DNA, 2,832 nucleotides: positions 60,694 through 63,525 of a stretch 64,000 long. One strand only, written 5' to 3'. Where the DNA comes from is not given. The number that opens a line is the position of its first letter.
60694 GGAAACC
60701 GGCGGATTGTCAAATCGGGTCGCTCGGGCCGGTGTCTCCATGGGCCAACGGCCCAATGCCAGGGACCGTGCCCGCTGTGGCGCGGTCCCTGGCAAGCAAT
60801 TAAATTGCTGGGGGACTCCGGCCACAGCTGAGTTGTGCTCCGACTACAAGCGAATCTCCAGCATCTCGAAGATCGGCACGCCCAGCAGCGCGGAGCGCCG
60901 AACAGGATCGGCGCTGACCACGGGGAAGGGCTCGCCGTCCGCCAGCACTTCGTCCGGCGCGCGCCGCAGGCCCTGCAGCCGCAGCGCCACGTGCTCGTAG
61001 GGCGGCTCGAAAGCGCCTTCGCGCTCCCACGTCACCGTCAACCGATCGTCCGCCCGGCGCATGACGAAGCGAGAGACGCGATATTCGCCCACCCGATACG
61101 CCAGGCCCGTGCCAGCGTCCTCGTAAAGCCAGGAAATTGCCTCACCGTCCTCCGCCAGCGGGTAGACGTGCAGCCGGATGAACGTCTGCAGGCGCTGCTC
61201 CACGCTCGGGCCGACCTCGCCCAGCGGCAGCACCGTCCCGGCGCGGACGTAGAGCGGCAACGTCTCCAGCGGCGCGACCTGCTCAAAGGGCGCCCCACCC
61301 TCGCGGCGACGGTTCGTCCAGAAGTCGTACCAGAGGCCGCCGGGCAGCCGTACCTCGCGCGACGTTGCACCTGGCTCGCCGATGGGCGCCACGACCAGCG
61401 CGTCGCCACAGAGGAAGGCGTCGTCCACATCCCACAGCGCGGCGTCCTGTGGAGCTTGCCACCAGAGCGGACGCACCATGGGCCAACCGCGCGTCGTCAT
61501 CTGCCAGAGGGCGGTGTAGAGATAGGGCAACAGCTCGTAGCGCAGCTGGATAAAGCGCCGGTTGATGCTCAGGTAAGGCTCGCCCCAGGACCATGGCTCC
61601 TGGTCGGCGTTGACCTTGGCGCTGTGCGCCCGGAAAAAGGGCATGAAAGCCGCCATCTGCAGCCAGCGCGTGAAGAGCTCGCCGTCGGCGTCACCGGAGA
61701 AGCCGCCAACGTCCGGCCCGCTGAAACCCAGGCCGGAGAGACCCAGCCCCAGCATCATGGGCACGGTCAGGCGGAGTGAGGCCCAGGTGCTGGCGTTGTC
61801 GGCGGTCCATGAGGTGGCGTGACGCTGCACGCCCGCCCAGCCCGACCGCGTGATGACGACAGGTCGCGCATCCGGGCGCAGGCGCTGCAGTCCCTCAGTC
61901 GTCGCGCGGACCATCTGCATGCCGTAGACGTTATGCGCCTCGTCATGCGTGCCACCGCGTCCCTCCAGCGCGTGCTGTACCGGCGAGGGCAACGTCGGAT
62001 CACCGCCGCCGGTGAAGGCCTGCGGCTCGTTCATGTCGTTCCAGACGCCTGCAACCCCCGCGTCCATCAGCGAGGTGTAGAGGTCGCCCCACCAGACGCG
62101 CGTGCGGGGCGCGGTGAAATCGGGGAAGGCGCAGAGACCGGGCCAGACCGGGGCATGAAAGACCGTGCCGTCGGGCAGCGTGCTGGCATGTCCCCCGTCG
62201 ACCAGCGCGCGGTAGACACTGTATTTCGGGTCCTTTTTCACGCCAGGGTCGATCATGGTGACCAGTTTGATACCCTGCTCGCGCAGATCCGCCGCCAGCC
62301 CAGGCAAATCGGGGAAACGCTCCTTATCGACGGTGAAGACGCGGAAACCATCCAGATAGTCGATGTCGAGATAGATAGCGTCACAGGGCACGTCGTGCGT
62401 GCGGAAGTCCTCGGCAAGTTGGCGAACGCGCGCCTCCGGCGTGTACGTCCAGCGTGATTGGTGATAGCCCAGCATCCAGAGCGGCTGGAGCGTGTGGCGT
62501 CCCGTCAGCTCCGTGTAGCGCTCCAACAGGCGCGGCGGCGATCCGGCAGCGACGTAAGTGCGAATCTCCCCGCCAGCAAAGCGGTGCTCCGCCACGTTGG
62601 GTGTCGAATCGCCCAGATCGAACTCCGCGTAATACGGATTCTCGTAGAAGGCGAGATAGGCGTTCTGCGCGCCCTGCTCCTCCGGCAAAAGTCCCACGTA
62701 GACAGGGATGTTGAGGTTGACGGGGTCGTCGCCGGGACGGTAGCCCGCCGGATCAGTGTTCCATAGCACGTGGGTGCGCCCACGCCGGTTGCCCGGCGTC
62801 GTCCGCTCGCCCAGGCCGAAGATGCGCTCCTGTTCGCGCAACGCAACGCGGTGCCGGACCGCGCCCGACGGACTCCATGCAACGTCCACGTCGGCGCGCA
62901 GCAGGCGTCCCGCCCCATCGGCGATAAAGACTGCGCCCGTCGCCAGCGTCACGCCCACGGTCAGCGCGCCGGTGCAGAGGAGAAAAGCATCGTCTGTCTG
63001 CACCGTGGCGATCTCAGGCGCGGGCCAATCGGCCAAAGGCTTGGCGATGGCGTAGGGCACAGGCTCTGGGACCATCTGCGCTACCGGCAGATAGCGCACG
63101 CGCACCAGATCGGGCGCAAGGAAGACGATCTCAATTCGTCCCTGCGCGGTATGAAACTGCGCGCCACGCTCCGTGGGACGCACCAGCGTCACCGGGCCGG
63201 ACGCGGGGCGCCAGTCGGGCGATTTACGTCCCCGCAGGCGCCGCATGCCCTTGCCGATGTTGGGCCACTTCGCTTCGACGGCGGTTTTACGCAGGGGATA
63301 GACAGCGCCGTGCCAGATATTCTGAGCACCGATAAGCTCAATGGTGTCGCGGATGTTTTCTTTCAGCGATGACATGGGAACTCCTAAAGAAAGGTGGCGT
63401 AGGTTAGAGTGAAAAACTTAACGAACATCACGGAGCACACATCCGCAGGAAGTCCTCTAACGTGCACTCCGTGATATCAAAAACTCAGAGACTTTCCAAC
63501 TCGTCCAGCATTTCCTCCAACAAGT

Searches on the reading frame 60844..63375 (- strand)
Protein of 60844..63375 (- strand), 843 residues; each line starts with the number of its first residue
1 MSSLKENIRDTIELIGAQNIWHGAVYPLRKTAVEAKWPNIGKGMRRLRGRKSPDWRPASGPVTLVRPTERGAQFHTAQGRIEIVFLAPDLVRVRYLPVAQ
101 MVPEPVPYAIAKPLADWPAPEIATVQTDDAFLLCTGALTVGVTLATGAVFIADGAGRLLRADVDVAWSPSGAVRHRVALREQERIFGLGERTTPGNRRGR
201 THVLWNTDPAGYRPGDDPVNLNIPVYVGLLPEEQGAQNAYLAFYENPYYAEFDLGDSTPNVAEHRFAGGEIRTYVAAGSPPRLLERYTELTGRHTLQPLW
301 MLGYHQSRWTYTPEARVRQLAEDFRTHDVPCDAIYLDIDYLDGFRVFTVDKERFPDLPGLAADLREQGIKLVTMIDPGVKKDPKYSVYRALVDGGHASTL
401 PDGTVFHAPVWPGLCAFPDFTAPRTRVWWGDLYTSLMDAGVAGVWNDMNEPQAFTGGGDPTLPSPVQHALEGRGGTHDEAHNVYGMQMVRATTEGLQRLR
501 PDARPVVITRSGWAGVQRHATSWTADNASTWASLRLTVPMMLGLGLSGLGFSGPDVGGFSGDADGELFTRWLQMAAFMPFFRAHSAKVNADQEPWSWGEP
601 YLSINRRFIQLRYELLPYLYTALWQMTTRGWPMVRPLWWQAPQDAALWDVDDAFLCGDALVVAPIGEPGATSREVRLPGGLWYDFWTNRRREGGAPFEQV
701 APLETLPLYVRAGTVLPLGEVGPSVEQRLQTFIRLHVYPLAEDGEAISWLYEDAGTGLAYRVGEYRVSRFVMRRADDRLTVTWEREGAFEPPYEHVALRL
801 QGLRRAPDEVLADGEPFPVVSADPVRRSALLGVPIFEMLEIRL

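Call 16: search_protein_families(library=pfam, proteins=[window:60844-63375:-], max_evalue=0.00001)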
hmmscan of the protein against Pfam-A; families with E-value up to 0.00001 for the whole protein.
window:60844-63375:- (843 aa): 4 families
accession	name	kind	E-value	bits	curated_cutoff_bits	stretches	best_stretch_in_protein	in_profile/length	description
PF01055.32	Glyco_hydro_31_2nd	-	6.4e-115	384.4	23.5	1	295-622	2-328/328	Glycosyl hydrolases family 31 TIM-barrel domain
PF21365.3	Glyco_hydro_31_3rd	-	5.9e-26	91.2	24.4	1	630-716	1-87/87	Glycosyl hydrolase family 31 C-terminal domain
PF13802.12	Gal_mutarotas_2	-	1e-18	68.7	27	1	81-253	2-184/184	Glycosyl hydrolase 31 N-terminal galactose mutarotase-like domain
PF17137.9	DUF5110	-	1.6e-09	38.1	27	1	734-801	3-69/71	Domain of unknown function (DUF5110)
